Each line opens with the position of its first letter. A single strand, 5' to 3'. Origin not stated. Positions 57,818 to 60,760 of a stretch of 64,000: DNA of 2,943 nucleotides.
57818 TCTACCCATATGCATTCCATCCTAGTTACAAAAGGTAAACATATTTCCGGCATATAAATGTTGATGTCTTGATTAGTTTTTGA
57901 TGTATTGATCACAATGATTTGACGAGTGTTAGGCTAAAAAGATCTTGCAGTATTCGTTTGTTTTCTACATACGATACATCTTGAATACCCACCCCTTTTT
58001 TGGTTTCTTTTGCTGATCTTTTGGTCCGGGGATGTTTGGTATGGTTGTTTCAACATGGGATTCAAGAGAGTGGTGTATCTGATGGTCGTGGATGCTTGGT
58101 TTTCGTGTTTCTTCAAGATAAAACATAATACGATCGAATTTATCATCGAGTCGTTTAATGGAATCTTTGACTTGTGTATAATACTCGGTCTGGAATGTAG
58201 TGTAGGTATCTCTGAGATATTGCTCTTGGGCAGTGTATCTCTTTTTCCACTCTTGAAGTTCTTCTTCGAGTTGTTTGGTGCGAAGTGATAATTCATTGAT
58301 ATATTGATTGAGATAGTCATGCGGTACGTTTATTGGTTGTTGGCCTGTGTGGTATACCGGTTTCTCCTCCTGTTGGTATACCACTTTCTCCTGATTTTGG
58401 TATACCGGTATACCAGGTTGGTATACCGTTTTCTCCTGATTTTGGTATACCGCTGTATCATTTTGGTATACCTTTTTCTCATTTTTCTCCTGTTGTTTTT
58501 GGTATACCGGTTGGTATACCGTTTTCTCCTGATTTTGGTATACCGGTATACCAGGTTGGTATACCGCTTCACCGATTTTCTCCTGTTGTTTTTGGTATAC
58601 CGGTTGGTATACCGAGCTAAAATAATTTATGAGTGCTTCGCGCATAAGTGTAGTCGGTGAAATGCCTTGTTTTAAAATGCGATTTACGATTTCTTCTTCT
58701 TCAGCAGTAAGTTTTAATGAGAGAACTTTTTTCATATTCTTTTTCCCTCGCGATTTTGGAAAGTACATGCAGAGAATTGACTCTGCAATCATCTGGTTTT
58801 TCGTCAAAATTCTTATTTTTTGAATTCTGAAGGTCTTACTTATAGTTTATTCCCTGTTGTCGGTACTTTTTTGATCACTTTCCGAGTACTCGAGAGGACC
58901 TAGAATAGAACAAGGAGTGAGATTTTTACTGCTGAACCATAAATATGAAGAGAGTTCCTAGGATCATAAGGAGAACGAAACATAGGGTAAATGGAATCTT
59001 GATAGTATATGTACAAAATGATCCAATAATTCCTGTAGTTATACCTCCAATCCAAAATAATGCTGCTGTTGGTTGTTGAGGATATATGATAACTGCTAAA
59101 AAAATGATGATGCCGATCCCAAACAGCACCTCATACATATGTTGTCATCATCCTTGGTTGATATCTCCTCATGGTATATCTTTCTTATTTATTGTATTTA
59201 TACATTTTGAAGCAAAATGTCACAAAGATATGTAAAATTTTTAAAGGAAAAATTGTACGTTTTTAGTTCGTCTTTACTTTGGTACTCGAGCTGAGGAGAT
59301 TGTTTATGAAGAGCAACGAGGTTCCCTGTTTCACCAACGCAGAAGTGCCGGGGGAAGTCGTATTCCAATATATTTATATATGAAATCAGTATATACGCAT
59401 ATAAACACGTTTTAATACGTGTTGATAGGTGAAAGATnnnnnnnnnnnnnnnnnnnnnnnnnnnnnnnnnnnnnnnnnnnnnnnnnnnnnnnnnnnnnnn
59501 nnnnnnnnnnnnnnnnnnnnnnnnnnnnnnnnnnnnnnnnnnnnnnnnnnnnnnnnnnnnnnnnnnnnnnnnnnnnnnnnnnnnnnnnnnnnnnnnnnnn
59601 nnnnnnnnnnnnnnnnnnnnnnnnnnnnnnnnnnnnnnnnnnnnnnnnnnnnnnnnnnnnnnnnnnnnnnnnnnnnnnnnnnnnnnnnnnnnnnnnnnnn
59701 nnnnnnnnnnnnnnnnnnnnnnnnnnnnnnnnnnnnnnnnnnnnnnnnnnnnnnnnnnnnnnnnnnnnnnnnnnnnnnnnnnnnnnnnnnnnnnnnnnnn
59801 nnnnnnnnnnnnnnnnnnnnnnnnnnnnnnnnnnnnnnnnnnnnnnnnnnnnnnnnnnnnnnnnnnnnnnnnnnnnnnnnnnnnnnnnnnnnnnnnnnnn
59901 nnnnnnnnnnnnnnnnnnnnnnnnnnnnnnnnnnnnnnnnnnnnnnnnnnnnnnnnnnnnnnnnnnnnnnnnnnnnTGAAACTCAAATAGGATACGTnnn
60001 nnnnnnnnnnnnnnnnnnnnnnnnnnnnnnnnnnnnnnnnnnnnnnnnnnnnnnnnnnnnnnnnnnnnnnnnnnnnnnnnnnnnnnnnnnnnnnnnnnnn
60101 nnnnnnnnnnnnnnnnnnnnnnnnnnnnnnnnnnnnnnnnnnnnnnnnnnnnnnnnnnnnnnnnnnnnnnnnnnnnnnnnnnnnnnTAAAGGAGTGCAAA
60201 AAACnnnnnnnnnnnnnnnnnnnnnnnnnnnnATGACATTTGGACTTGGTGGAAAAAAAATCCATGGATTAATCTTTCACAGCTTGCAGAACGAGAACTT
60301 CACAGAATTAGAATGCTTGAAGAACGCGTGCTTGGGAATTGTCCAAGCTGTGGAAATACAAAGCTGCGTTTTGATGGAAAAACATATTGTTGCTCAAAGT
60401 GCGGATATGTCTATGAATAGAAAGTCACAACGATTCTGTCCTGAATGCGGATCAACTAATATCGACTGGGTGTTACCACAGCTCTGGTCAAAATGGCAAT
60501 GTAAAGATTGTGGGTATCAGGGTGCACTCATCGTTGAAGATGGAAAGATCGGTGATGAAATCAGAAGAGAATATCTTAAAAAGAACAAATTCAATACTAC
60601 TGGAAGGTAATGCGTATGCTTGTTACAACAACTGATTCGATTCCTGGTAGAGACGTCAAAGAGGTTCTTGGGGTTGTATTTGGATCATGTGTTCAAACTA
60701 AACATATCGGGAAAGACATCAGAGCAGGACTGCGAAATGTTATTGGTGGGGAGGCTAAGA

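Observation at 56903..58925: Pair of paralogous RHH (CopG-like) coiled-coil proteins, one built on a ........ palindrome array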

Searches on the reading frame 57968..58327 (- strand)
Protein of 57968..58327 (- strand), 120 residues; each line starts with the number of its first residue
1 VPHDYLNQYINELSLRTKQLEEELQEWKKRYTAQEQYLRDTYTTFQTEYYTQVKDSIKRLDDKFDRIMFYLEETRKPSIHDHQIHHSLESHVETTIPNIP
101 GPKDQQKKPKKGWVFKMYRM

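Call 75: search_protein_representatives(alignment_id=A4)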
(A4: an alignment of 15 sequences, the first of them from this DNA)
Query: 15 sequences, 120 profile positions. Proteins with E-value up to 0.001 (for the whole library): 28; up to 1e-10: 20; up to 1e-30: 8. The best 28 are listed.
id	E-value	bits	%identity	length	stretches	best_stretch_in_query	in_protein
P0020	6.6e-50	184.5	-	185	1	4-120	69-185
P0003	1.2e-48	180.4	-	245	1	2-120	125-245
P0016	8.5e-48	177.6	-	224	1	2-120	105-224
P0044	1.4e-45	170.5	-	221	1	2-120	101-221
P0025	2.6e-42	159.9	-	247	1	2-120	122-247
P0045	5.0e-37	142.9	-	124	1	2-120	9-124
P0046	1.2e-36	141.7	-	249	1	2-120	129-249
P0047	3.3e-31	124.1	-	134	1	4-112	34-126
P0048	2.7e-30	121.2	-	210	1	2-120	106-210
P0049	1.2e-26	109.4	-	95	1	34-120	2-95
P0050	3.4e-26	107.9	-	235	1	3-112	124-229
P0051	9.5e-26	106.5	-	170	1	3-120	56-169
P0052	2.4e-24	102.0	-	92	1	14-95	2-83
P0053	3.3e-23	98.3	-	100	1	32-120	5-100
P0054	4.6e-20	88.1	-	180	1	4-120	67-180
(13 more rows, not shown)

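Call 79: find_homologous_proteins(query=A5, max_evalue=0.001)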
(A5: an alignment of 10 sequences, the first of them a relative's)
Query A5 (10 sequences) (170 aa, profile of the alignment): 6 proteins with E <= 0.001 among 2250 candidates.
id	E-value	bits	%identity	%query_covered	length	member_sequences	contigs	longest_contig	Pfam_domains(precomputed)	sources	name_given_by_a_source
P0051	1.7e-60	222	100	100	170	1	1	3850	-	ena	-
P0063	3.1e-43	166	28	72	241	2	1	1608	-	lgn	-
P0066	4.3e-31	126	31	45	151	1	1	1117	-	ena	-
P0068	7.2e-25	106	29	67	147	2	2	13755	-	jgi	-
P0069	3.7e-22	97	26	74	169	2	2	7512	-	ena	-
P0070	1.2e-13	69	29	29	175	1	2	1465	-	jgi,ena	-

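Call 80: find_encoding_contigs(protein=P0051, flank=2500, max_places=1)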
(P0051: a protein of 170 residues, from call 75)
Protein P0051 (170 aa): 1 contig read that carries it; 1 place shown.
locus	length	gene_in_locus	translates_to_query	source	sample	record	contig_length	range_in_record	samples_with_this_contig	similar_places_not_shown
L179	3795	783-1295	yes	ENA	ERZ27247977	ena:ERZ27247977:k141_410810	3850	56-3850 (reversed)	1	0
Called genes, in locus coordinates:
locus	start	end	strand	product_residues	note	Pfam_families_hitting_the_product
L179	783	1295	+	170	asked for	-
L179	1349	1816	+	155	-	-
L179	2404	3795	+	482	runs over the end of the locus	?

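Call 81: find_encoding_contigs(protein=P0068, flank=2500, max_places=1)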
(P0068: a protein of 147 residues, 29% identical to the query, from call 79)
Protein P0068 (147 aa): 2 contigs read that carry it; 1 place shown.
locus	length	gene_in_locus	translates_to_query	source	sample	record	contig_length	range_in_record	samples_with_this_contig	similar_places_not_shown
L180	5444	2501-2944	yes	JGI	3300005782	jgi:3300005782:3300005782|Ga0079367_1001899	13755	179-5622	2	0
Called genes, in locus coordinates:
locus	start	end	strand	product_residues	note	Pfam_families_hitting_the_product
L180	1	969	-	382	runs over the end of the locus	?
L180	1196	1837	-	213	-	-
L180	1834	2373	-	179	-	-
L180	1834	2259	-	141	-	-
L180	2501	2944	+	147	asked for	-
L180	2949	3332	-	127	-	-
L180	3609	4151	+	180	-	-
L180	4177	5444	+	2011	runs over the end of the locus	PF10102:DUF2341, PF00400:WD40 (faint), PF24814:WD40_Prp19 (faint), PF25172:Beta-prop_WDR3_2nd (faint), PF25465:Beta-prop_At4g14310 (faint)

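Call 82: find_encoding_contigs(protein=P0069, flank=2500, max_places=1)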
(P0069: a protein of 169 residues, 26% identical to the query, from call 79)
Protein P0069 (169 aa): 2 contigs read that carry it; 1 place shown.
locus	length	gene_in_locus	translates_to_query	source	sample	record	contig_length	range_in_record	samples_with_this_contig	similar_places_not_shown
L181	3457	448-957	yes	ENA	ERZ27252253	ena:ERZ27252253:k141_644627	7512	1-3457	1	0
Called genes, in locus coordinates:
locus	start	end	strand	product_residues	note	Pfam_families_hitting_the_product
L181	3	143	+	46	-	?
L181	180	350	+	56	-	-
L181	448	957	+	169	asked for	-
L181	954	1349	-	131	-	-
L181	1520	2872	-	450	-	-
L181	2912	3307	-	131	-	-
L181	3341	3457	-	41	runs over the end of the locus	-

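Call 93: find_encoding_contigs(protein=P0070, flank=1500, max_places=1)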
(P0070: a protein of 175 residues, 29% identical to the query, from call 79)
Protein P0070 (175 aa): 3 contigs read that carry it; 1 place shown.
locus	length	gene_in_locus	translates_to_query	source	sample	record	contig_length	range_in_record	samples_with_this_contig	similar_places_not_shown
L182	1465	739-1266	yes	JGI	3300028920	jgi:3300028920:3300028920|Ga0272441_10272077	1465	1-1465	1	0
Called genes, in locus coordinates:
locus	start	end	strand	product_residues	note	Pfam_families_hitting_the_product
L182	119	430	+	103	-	-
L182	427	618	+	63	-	-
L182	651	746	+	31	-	-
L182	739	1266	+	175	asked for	-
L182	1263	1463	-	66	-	?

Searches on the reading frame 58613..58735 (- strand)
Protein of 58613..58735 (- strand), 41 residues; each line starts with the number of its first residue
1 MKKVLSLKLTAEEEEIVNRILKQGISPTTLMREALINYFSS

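Call 33: search_solved_structures(query=A3, max_evalue=10, show_alignments=3)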
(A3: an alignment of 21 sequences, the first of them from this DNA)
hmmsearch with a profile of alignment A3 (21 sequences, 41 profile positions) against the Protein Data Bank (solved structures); distinct sequences matched with E-value up to 10: 13.
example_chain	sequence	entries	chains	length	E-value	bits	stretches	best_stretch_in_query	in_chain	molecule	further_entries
9fhl_Q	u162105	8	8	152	0.1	15.5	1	8-30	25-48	Small ribosomal subunit protein uS15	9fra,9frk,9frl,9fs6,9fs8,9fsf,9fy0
2mdv_A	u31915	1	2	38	0.11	15.4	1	21-38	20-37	Designed protein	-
8skx_A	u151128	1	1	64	0.32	13.9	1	10-27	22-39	Miniprotein HHH_rd4_0518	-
5cwb_A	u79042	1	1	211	0.46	13.4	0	14-29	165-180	Designed helical repeat protein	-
4xjc_A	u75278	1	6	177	0.56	13.2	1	2-16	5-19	Deoxycytidine triphosphate deaminase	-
6nsm_A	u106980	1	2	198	0.61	13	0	29-40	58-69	TetR family transcriptional regulator CifR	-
6nsn_A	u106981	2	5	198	0.61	13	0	29-40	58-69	TetR family transcriptional regulator CifR | CifR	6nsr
7pbm_H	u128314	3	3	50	1.1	12.2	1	15-37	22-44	Holliday junction ATP-dependent DNA helicase RuvA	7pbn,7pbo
7pbp_G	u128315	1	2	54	1.3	12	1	15-37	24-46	Holliday junction ATP-dependent DNA helicase RuvA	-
7mwr_B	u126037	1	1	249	1.6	11.7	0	14-30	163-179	LHD101B4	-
3myd_A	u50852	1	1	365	2.1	11.3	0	10-31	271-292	Flagellar biosynthesis protein flhA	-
6eu9_A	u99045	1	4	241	2.8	10.9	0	9-22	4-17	Retinoic acid receptor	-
7bu0_A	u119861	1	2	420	3.2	10.7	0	8-22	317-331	Uncharacterized protein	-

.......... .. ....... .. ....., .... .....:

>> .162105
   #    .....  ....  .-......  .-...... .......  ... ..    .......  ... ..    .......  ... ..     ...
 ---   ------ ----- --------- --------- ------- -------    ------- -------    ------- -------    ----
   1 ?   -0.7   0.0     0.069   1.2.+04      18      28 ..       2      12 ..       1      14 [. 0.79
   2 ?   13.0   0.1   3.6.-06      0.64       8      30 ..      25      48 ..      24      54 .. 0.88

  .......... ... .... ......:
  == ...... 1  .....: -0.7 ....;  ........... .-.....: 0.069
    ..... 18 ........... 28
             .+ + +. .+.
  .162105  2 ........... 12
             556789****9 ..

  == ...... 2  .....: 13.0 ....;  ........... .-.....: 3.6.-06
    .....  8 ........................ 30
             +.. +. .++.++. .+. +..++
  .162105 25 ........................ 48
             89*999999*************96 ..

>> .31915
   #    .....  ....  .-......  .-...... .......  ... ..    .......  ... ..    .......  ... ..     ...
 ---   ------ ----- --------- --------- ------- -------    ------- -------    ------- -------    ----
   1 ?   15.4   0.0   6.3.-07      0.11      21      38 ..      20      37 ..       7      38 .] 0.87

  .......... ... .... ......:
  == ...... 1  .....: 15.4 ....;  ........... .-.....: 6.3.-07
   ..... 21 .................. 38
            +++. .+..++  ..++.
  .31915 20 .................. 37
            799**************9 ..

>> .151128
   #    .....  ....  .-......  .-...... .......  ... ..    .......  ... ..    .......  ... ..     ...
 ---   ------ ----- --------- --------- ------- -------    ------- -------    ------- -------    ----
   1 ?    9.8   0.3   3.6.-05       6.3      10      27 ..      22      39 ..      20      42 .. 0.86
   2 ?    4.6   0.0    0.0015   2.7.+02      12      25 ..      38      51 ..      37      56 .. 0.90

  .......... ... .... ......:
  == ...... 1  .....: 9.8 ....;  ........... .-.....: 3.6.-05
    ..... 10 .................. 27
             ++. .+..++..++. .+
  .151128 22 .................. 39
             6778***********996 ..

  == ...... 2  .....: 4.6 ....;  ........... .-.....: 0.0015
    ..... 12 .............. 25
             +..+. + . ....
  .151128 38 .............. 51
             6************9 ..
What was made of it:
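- Tried and rejected: A PDB profile search with the RHH alignment gave nothing significant (call 33).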

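Call 34: search_protein_families(library=pfam, alignment_id=A3, max_evalue=1)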
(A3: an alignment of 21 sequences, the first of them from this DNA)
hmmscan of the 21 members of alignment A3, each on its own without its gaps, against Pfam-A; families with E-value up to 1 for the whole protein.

A. member 1, seq(41 aa): 2 families
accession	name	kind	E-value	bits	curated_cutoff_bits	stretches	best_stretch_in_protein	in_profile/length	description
PF21983.2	NikA-like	-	0.027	15.1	27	1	4-38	6-41/72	Mobilization protein NikA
PF19807.5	DUF6290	-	0.033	14.8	27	1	4-36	3-36/72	Family of unknown function (DUF6290)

B. families by the number of members that match (of 21 scanned): 18 families
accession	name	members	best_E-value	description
PF19807.5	DUF6290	18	2.5e-05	Family of unknown function (DUF6290)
PF01402.27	RHH_1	13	0.0012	Ribbon-helix-helix protein, copG family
PF21983.2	NikA-like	6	0.0032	Mobilization protein NikA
PF24305.1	P8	3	0.14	Probiotic-derived P8 protein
PF08439.15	Peptidase_M3_N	2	0.0057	Oligopeptidase F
PF18282.7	RAP80_UIM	2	0.016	RAP80 N-terminal ubiquitin interaction motif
PF10802.14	DUF2540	2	0.057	Protein of unknown function (DUF2540)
PF01172.24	SBDS_N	1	0.026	Shwachman-Bodian-Diamond syndrome (SBDS) N-terminal domain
PF13812.12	PPR_3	1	0.035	Pentatricopeptide repeat domain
PF13936.12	HTH_38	1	0.041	Helix-turn-helix domain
PF07362.18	CcdA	1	0.086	Post-segregation antitoxin CcdA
PF23692.1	YmjE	1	0.11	YmjE-like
PF07261.16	DnaB_2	1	0.12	Replication initiation and membrane attachment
PF08827.16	DUF1805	1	0.13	Domain of unknown function (DUF1805)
PF18026.6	Exog_C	1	0.14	Endo/exonuclease (EXOG) C-terminal domain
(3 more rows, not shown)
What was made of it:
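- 58616..58735 (-): Codes for the N-terminal ribbon-helix-helix domain (aa 1-40: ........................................). Pfam DUF6290, RHH_1 and NikA-like hit below threshold in most members (call 34).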

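Call 44: predict_structure(alignment_id=A3)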
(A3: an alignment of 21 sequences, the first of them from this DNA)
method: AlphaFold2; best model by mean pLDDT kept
length: 41 residues; sequences in the alignment: 21
mean_pLDDT: 85.8   pTM: 0.48
mean pLDDT of the five models: 85.8, 83.1, 82.9, 81.1, 81.0
residues with pLDDT >= 90: 28; 70-90: 6; 50-70: 7; < 50: 0
segments of 3 or more residues with pLDDT < 50: none
pLDDT, mean of each block of 10 residues (from residue 1): 69 92 92 91 70
secondary structure, 60 per line:
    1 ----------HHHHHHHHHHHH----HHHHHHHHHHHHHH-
elements in order: H11-22 H27-40
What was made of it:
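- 58616..58735 (-): AF2 places helices at 11-22 and 27-40 at pLDDT about 92 (call 44).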

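Call 50: fold_search(model_id=the predicted structure, library=pdb)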
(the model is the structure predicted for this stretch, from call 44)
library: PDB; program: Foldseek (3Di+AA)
matches with E <= 10: 4; with E <= 0.001: 0
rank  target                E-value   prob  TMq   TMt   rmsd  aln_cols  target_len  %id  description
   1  7cj0_G                7.0e+00  0.11  0.46  0.33   1.5        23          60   26  Crystal structure of DNAJC9 HBD in complex with H3.3-H4 dimer and MCM2 HBD (released 2021-04-14)
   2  7ciz_G                8.3e+00  0.10  0.45  0.31   1.6        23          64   26  Crystal structure of DNAJC9 HBD helix2 in complex with H3.3-H4 dimer and MCM2 HBD (released 2021-04-14)
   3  9fny_AR               9.0e+00  0.05  0.42  0.15   5.0        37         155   27  PF30S-PF30S dimer mediated by aRDF from P. furiosus (Structure I) (released 2025-01-15)
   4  1ftt_MODEL_1_A        9.0e+00  0.04  0.45  0.31   6.4        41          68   20  THYROID TRANSCRIPTION FACTOR 1 HOMEODOMAIN (RATTUS NORVEGICUS) (released 1996-01-29)
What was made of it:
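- On Ribbon-helix-helix (CopG/MetJ/Arc) superfamily: Foldseek was uninformative on 41 aa (call 50).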

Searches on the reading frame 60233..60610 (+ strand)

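Call 108: search_protein_families(library=pfam, proteins=[window:60233-60610:+], max_evalue=0.01)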
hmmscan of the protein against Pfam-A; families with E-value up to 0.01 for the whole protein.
window:60233-60610:+ (125 aa): 4 families
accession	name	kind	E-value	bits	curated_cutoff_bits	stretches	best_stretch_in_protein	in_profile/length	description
PF25208.1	DUF7838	-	0.0001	22.6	28.5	0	86-99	32-45/55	Domain of unknown function (DUF7838)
PF12760.12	Zn_ribbon_IS1595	-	0.00045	20.6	25.4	1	67-96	19-46/46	Transposase zinc-ribbon domain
PF08792.16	A2L_zn_ribbon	-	0.0038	17.3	22.9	0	64-75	19-30/33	A2L zinc ribbon domain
PF09723.15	Zn_ribbon_8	-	0.0064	16.9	34.4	0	60-76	20-36/41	Zinc ribbon domain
